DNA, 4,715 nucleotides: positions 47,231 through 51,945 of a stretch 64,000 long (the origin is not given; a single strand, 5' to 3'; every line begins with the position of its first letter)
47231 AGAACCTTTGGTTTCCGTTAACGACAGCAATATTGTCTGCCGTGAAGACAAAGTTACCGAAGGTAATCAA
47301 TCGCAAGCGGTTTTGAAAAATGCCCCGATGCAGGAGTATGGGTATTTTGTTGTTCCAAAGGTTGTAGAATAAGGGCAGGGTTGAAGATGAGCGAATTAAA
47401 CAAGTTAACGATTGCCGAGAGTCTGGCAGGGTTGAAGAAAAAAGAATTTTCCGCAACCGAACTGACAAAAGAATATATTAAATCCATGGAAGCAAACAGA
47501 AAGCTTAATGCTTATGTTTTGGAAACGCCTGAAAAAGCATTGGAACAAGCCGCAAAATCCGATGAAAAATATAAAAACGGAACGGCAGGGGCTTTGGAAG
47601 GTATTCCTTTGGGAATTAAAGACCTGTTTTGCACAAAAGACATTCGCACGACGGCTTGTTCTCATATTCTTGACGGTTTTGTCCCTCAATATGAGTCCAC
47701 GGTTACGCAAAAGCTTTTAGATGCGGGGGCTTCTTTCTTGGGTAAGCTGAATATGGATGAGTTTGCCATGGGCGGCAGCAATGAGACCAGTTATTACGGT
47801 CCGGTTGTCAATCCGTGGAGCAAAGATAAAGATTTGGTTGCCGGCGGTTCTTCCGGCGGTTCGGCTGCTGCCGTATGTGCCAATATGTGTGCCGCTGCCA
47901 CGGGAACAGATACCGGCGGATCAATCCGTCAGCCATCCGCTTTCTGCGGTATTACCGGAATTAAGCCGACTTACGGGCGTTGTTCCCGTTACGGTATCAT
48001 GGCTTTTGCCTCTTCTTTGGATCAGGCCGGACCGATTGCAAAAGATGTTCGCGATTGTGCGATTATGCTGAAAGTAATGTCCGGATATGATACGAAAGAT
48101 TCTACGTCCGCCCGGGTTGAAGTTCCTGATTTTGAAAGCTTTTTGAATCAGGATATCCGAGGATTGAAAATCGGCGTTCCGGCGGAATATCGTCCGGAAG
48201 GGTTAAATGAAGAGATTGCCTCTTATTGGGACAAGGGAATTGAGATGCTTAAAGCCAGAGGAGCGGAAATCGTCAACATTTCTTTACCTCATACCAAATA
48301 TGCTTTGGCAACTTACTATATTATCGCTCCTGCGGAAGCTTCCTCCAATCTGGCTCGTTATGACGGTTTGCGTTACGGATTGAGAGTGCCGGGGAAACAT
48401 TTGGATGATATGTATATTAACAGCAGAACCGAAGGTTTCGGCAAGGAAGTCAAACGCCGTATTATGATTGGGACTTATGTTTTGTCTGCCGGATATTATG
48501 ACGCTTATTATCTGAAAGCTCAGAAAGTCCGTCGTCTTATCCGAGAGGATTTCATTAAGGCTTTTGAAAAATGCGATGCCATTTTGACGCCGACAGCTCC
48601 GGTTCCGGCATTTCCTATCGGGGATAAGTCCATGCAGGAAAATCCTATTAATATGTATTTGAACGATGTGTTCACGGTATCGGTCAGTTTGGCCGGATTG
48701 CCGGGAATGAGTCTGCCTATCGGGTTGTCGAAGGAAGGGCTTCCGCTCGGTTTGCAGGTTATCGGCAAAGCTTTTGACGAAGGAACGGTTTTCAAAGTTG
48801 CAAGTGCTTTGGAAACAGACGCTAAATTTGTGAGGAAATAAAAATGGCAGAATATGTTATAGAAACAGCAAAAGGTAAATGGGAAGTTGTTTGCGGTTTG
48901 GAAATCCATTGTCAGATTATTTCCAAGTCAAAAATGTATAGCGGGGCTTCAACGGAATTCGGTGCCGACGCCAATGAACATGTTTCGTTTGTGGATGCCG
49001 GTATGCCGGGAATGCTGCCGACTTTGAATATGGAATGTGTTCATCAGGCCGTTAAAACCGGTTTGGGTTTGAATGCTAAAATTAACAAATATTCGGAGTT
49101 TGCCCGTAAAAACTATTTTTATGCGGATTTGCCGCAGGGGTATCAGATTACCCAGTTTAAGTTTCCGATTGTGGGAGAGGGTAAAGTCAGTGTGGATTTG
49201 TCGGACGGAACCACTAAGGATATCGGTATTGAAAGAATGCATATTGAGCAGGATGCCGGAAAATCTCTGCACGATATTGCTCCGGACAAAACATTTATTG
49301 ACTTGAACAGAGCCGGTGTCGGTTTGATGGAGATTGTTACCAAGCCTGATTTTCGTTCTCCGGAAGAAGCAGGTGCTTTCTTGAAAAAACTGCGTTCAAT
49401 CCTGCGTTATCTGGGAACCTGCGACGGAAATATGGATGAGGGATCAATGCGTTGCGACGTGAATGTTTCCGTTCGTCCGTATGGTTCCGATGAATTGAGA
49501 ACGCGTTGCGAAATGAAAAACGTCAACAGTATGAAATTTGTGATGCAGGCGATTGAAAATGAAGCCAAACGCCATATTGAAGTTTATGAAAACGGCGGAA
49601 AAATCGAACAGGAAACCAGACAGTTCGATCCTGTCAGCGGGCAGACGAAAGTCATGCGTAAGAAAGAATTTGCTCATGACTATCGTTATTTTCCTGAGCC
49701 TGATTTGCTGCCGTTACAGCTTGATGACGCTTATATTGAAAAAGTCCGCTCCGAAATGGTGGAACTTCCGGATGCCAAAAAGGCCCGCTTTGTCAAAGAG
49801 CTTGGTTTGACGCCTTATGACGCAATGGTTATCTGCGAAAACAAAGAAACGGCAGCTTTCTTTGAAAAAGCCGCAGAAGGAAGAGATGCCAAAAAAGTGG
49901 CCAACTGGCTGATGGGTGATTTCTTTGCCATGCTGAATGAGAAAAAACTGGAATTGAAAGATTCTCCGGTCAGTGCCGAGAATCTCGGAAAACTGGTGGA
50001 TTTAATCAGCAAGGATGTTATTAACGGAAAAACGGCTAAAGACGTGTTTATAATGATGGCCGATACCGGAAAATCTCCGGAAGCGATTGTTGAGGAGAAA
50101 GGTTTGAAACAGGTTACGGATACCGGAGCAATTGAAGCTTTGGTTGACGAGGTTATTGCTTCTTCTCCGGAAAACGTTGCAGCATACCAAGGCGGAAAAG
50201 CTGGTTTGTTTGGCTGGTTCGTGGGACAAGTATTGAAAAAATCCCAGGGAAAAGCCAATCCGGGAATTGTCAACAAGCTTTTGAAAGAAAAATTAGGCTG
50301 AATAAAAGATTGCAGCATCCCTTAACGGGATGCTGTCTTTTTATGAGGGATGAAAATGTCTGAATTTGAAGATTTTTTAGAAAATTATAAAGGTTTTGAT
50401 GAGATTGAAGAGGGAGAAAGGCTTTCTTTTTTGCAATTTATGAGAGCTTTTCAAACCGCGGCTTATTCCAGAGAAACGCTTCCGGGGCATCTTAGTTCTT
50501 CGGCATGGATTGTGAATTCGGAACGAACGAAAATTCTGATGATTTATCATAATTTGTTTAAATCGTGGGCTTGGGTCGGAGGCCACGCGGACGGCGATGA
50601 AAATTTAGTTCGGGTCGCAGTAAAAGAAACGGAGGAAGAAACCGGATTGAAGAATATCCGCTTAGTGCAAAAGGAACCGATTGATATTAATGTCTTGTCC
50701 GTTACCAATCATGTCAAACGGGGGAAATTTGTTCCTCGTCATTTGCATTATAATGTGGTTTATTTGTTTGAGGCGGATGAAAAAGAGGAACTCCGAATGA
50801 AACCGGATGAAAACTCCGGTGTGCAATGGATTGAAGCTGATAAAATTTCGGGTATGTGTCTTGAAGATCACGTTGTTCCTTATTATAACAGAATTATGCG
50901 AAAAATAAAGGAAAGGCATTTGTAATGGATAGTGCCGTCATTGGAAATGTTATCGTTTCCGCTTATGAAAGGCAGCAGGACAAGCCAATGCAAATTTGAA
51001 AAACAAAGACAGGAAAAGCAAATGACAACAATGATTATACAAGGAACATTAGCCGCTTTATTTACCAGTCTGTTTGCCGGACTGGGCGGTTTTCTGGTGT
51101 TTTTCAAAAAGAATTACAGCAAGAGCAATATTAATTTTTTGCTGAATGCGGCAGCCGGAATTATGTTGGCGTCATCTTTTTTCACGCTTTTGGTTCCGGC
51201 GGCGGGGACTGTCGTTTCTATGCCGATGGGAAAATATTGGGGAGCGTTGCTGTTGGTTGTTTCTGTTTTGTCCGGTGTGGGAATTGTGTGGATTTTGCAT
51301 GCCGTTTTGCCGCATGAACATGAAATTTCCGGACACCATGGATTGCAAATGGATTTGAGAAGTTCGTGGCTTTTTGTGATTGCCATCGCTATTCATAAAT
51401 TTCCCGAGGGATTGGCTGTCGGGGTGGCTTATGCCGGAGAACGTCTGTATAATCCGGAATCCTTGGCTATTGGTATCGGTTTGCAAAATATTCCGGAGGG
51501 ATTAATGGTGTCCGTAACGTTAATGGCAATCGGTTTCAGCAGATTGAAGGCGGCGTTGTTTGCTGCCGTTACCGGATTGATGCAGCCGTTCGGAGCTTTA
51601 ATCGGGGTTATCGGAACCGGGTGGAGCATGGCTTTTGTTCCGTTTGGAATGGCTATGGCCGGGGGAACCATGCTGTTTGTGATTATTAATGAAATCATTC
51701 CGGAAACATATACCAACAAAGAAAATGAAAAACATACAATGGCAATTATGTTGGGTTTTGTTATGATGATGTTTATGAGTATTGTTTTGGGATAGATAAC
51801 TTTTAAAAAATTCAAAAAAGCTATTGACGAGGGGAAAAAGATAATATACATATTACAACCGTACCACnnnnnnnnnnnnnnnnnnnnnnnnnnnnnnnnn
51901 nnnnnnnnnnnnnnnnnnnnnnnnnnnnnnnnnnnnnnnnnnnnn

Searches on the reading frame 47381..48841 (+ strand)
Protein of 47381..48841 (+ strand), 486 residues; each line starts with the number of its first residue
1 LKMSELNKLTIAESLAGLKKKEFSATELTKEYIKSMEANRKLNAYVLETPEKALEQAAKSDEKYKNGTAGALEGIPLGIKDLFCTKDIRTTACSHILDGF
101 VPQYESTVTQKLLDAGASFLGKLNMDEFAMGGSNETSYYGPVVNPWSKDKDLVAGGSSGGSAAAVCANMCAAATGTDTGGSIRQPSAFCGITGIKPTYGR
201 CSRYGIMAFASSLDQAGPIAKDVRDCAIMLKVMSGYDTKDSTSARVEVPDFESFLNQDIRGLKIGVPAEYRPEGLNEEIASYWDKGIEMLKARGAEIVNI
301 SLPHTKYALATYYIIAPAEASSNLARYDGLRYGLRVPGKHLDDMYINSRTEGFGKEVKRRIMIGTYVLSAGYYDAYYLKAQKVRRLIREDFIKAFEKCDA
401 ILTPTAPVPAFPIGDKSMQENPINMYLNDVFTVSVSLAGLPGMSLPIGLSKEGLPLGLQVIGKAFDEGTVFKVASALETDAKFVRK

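Call 51: search_protein_families(library=pfam, proteins=[window:47381-48841:+], max_evalue=0.00001)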
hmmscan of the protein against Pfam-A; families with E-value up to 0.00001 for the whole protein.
window:47381-48841:+ (486 aa): 1 family
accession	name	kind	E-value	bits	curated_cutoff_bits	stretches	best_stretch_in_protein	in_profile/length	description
PF01425.27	Amidase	-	1.1e-152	509.6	27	1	27-470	1-444/445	Amidase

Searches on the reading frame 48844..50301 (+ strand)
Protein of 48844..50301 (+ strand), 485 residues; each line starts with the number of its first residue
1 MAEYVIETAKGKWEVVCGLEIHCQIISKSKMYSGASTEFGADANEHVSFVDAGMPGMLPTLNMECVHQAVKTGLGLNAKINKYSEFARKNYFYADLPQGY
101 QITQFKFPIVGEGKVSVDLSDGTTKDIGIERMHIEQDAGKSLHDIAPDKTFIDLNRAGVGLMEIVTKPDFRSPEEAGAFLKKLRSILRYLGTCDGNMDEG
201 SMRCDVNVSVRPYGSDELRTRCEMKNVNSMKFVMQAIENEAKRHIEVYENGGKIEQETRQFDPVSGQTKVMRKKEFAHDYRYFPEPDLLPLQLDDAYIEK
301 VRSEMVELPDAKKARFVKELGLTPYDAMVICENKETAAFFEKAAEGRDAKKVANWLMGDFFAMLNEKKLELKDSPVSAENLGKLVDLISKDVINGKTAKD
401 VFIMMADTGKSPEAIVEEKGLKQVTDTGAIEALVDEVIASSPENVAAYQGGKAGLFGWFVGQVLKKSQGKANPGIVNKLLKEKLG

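Call 51: search_protein_families(library=pfam, proteins=[window:48844-50301:+], max_evalue=0.00001)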
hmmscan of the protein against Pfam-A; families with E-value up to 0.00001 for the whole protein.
window:48844-50301:+ (485 aa): 2 families
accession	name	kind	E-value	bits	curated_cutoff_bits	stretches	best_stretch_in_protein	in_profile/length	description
PF02934.20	GatB_N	-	7e-117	390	23.4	1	15-299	1-277/277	GatB/GatE catalytic domain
PF02637.23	GatB_Yqey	-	1.8e-51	174.3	27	1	339-484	2-148/148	GatB domain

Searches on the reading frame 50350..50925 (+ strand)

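Call 51: search_protein_families(library=pfam, proteins=[window:50350-50925:+], max_evalue=0.00001)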
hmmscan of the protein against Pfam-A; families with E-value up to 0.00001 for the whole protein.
window:50350-50925:+ (191 aa): 1 family
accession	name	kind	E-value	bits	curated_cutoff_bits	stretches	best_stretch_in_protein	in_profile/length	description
PF00293.34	NUDIX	-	1.3e-11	45.1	21.1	1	50-166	6-118/134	NUDIX domain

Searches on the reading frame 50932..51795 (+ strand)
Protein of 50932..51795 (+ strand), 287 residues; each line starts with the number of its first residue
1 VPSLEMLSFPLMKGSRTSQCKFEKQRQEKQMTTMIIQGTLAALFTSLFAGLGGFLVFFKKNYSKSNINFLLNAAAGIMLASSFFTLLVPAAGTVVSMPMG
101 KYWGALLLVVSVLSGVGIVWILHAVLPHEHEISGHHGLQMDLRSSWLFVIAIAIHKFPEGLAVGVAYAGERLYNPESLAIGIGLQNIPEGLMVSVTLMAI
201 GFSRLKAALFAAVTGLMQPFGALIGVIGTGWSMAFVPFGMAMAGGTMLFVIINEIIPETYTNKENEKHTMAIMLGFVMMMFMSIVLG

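Call 51: search_protein_families(library=pfam, proteins=[window:50932-51795:+], max_evalue=0.00001)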
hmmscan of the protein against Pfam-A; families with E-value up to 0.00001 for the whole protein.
window:50932-51795:+ (287 aa): 1 family
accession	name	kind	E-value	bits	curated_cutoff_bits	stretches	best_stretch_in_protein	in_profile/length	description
PF02535.28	Zip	-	2e-26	93.4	35.1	1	130-282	164-322/323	ZIP Zinc transporter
